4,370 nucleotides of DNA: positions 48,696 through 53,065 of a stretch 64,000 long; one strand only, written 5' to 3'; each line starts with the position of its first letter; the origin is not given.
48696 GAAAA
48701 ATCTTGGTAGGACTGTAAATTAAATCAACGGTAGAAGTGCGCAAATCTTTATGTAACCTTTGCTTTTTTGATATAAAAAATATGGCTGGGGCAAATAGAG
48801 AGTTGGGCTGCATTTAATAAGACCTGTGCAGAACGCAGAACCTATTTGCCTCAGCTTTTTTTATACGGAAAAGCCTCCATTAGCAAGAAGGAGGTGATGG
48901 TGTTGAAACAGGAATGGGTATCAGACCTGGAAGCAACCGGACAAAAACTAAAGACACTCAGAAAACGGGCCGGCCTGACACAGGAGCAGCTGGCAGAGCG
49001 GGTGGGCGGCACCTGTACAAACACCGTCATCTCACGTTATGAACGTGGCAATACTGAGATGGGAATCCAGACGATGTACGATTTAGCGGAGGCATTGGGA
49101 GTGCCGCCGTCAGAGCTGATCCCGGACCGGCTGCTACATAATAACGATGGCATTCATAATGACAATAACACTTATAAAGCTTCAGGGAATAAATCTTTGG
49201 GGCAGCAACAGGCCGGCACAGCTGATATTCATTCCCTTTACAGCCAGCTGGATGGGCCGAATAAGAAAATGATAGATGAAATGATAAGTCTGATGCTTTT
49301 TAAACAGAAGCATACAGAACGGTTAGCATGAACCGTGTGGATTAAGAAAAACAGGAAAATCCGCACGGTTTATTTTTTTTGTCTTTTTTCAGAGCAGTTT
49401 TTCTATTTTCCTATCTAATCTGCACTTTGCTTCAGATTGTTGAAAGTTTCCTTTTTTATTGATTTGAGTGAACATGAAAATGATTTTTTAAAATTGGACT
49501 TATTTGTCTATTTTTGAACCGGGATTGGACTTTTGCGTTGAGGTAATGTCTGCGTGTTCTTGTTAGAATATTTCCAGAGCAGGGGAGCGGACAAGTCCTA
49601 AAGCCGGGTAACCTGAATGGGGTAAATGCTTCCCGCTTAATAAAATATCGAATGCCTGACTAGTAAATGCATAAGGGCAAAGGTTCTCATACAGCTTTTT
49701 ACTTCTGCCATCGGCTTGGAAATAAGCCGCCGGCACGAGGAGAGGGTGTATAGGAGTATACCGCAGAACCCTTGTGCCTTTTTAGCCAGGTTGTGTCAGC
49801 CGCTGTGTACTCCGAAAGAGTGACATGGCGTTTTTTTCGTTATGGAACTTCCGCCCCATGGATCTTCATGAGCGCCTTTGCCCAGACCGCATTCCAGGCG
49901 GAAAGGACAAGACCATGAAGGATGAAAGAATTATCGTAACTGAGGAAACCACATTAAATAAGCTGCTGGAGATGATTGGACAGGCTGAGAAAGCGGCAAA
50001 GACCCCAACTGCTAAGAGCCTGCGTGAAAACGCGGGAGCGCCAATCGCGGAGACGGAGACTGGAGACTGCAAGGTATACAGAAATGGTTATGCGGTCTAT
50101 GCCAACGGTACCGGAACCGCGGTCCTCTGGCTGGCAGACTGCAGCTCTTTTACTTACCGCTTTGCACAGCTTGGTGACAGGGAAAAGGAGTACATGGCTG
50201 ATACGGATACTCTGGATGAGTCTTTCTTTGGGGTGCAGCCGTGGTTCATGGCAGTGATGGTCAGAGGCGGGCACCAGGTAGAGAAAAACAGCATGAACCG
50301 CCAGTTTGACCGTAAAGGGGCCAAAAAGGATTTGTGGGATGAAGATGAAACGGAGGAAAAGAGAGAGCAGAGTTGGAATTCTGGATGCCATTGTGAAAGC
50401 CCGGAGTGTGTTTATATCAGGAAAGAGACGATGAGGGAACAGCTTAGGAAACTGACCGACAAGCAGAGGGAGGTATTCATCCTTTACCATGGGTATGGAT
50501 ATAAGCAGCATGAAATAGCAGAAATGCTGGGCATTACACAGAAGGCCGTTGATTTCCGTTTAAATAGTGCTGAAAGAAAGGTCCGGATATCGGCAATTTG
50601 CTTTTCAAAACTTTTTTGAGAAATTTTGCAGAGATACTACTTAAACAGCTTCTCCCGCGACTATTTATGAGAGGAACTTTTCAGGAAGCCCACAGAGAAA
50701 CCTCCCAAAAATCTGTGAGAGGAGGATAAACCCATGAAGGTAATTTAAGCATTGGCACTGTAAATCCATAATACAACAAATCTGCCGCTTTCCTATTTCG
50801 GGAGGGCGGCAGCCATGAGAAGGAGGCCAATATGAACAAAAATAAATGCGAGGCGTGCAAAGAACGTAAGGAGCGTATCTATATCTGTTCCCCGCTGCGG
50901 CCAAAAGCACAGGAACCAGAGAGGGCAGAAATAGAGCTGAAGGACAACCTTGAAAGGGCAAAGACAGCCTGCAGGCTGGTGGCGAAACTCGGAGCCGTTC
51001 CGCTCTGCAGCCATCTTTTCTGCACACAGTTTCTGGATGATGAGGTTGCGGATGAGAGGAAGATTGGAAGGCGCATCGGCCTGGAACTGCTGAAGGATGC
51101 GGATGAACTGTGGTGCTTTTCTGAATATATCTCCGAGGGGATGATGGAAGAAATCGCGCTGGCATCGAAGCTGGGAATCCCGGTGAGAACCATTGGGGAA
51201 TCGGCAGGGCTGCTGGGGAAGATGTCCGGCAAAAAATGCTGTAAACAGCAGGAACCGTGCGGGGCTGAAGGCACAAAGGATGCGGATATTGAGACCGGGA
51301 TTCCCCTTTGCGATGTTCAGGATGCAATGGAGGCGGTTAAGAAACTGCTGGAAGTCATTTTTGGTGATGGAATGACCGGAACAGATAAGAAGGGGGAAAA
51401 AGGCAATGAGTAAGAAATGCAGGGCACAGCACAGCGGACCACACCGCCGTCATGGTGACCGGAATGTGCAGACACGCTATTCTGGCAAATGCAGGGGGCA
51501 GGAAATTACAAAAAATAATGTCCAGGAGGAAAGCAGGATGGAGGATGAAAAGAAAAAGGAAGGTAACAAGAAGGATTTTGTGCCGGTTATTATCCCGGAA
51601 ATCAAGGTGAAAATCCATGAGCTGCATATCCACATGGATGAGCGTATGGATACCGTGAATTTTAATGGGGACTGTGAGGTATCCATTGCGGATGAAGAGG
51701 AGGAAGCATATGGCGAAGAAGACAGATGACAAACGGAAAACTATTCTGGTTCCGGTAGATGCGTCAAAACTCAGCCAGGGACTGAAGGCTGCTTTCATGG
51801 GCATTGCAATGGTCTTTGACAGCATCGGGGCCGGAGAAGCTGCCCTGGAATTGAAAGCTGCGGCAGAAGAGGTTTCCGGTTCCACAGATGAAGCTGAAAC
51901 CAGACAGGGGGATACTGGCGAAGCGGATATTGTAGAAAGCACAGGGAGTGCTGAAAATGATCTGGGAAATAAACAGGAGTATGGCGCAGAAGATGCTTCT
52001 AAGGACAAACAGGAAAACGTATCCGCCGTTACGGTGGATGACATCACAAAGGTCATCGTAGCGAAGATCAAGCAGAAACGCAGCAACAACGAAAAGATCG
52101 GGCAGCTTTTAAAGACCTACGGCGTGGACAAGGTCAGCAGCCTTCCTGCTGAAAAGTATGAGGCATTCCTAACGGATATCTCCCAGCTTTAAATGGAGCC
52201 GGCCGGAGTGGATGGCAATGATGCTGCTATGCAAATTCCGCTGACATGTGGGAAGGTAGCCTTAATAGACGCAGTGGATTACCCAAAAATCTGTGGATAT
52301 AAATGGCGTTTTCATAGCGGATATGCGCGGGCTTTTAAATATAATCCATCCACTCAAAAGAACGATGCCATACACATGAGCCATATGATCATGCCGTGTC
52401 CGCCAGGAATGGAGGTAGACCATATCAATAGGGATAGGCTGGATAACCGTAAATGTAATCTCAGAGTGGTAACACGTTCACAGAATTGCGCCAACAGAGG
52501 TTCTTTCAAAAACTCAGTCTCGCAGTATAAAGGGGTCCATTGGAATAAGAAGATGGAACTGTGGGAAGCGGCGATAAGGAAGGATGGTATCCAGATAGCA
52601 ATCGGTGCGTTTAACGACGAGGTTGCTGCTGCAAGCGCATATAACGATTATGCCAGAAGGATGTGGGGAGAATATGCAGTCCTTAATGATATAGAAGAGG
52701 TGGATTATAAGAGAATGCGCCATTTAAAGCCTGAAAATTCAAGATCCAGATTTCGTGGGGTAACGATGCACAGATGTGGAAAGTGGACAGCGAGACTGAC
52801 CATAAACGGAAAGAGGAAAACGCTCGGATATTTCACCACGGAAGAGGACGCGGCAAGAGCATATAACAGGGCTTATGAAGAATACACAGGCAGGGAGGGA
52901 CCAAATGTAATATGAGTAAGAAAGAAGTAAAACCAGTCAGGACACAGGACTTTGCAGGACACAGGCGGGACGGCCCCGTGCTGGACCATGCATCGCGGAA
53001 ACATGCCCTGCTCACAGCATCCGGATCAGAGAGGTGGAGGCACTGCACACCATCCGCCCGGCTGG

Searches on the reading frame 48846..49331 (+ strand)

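Call 12: search_protein_families(library=pfam, proteins=[window:48846-49331:+], max_evalue=0.001)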
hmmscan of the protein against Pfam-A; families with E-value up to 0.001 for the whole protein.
window:48846-49331:+ (161 aa): 4 families
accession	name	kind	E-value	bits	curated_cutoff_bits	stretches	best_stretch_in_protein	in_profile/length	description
PF01381.28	HTH_3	-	4.5e-15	55.9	23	1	35-91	1-55/55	Helix-turn-helix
PF13560.12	HTH_31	-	5e-13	49.6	27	1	32-90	3-60/64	Helix-turn-helix domain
PF12844.13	HTH_19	-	2.6e-11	43.7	30.2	1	32-92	1-59/64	Helix-turn-helix domain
PF13443.12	HTH_26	-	0.00011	22.8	22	1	34-92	1-58/63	Cro/C1-type HTH DNA-binding domain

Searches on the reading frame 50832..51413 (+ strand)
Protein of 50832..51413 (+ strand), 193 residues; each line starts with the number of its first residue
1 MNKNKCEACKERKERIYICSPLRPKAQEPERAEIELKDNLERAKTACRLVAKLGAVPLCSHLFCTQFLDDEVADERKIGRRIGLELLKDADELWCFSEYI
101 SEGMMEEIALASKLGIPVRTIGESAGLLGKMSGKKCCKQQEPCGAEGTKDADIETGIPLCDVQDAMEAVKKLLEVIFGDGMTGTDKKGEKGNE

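Call 12: search_protein_families(library=pfam, proteins=[window:50832-51413:+], max_evalue=0.001)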
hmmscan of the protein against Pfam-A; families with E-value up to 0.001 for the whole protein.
window:50832-51413:+ (193 aa): 1 family
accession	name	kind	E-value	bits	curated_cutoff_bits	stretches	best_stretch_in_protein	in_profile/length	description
PF24963.1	DUF7768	-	1.8e-29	102.4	26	1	15-120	2-97/98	Domain of unknown function (DUF7768)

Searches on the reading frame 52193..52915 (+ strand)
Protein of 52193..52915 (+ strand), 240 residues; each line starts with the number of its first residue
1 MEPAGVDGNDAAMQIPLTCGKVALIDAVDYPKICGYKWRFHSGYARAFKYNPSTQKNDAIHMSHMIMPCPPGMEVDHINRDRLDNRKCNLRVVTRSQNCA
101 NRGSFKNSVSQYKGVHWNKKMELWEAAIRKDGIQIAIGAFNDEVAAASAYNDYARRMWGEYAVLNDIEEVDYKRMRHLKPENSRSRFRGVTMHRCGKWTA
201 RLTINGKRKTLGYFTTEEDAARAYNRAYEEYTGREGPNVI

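Call 13: search_protein_families(library=pfam, proteins=[window:52193-52915:+], max_evalue=0.001)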
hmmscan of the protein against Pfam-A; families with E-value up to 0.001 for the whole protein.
window:52193-52915:+ (240 aa): 2 families
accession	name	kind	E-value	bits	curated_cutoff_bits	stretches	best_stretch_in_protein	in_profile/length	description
PF13392.12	HNH_3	-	4.1e-11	42.8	24.8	1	68-98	14-44/46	HNH endonuclease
PF00847.26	AP2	-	2e-10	41.3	33.3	2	185-233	1-53/54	AP2 domain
